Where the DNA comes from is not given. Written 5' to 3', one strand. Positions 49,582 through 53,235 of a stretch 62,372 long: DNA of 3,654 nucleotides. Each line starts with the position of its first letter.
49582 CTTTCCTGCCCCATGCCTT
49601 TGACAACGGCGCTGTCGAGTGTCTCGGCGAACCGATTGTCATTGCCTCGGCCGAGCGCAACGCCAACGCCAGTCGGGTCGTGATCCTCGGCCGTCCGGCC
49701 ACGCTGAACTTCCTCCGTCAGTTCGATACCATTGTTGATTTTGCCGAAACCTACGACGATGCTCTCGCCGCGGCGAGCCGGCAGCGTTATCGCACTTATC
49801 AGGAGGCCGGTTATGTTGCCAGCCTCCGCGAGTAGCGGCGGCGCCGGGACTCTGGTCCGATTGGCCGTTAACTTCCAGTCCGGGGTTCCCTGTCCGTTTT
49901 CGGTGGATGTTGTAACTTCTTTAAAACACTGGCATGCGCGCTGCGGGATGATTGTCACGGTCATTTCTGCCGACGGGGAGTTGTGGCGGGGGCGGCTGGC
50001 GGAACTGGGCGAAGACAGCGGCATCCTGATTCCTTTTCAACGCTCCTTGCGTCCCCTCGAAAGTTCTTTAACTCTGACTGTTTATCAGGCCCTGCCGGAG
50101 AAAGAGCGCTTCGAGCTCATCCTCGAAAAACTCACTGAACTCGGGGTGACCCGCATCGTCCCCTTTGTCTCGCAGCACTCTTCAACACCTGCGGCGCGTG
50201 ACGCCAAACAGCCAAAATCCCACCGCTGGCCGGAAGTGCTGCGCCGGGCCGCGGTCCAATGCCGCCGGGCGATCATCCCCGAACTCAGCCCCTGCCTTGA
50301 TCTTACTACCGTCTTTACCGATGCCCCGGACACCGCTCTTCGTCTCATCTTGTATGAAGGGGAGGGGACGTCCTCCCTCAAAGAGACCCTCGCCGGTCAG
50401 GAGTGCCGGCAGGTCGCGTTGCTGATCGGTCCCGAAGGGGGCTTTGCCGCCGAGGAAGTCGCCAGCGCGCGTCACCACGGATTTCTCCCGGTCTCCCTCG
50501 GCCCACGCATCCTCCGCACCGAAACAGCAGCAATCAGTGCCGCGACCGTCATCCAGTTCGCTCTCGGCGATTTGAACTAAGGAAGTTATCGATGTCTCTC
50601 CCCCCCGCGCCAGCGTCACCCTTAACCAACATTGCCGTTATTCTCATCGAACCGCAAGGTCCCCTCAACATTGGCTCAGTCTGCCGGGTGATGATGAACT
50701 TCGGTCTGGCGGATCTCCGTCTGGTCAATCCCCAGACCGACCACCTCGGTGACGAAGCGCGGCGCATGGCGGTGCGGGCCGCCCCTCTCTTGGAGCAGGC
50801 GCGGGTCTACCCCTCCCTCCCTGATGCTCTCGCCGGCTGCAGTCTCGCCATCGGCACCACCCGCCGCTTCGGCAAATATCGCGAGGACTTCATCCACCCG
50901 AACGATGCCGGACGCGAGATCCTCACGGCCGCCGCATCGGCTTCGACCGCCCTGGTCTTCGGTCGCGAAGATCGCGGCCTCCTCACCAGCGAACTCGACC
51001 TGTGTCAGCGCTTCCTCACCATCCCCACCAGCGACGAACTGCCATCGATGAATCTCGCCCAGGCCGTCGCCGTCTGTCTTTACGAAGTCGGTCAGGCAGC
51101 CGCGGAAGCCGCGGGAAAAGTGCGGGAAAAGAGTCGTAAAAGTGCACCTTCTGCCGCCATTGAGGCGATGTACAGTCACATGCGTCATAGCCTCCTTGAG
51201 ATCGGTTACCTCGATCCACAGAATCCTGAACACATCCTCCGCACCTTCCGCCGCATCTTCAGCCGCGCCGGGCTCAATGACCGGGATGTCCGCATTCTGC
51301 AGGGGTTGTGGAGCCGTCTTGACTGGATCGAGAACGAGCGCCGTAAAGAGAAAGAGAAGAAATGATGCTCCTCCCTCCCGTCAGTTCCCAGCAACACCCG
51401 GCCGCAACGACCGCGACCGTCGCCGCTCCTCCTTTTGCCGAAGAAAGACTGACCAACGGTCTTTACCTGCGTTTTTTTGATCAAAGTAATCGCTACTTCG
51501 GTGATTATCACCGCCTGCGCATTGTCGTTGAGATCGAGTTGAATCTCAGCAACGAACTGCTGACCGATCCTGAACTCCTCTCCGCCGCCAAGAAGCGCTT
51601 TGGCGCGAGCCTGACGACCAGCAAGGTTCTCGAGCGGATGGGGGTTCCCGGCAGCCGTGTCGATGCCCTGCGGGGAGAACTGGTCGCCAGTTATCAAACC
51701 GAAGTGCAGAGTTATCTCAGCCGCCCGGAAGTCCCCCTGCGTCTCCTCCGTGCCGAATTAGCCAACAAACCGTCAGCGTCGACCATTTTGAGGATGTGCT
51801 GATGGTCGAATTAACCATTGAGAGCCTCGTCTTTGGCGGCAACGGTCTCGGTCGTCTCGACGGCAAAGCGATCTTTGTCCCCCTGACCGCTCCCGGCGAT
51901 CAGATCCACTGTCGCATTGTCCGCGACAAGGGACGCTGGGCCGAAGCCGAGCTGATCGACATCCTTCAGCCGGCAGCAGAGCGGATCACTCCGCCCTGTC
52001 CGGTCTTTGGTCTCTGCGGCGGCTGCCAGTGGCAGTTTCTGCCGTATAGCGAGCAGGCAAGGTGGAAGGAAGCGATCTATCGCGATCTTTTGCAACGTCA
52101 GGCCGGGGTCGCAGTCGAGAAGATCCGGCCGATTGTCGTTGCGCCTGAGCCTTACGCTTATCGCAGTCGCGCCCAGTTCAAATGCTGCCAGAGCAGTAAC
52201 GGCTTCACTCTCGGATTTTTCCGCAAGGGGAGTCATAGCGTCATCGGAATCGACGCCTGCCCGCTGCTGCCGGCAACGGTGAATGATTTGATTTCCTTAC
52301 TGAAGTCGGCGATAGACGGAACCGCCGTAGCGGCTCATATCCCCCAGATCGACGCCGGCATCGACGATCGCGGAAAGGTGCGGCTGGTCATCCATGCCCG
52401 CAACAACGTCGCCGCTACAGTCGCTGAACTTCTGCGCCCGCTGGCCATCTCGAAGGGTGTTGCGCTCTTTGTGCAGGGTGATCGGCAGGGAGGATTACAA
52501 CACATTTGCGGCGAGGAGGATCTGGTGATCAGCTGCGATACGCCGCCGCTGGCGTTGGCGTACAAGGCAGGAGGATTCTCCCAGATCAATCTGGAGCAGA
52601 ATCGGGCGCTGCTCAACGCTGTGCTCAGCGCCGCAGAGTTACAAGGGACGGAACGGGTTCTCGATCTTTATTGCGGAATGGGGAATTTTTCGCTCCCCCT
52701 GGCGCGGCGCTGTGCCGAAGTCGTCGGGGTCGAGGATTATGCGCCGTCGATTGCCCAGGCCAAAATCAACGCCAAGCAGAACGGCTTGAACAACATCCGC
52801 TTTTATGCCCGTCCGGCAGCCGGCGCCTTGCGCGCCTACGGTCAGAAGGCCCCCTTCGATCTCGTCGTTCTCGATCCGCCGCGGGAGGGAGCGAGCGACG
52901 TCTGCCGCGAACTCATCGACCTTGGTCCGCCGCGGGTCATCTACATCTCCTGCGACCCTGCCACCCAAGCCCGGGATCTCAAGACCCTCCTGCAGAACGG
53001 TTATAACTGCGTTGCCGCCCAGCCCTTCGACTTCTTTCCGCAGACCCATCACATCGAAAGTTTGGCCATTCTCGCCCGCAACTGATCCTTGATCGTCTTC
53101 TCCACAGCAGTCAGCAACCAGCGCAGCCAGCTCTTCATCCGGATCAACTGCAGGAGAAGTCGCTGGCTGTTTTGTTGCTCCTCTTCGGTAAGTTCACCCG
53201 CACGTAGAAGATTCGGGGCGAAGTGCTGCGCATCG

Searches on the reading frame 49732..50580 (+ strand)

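Call 31: search_protein_families(library=pfam, proteins=[window:49732-50580:+], max_evalue=0.0001)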
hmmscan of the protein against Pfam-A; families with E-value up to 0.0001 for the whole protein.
window:49732-50580:+ (282 aa): 1 family
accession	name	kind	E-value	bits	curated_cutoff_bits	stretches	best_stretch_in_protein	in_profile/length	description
PF04452.19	Methyltrans_RNA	-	2.1e-47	161.2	23.9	1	110-275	2-165/165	RNA methyltransferase domain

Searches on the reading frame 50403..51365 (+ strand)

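Call 31: search_protein_families(library=pfam, proteins=[window:50403-51365:+], max_evalue=0.0001)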
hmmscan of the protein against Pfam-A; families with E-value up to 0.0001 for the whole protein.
window:50403-51365:+ (320 aa): 1 family
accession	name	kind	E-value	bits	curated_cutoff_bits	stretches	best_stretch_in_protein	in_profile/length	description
PF00588.24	SpoU_methylase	-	1.6e-27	96.8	29.7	1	77-227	2-142/142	SpoU rRNA Methylase family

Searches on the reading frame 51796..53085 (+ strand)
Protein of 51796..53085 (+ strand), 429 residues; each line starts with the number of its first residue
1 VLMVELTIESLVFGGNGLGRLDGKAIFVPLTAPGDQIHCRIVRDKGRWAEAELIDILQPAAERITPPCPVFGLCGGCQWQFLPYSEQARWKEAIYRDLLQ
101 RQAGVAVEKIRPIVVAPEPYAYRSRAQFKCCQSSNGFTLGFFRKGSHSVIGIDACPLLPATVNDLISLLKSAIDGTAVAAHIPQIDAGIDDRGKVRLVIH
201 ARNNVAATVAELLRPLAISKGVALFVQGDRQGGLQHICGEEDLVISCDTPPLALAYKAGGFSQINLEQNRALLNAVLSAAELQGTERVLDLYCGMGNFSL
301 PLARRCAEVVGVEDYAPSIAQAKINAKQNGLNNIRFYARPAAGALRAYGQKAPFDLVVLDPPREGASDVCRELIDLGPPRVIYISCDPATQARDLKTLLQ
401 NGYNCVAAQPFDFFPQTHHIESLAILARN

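Call 31: search_protein_families(library=pfam, proteins=[window:51796-53085:+], max_evalue=0.0001)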
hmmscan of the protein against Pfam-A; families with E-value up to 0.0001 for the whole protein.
window:51796-53085:+ (429 aa): 6 families
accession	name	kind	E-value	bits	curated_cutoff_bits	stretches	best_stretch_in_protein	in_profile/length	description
PF05958.17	tRNA_U5-meth_tr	-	8.8e-28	97.8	23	1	115-428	28-356/357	tRNA (Uracil-5-)-methyltransferase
PF13847.12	Methyltransf_31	-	1.7e-11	44.5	27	1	285-404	4-106/145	Methyltransferase domain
PF05175.20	MTS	-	3e-09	37.2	23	1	255-363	5-108/170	Methyltransferase small domain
PF13649.12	Methyltransf_25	-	2.1e-08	35.2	27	1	288-359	1-70/97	Methyltransferase domain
PF03602.21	Cons_hypoth95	-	5.1e-07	30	24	1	284-365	41-125/182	Conserved hypothetical protein 95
PF01938.26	TRAM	-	2.2e-06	27.9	21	1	4-54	8-61/61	TRAM domain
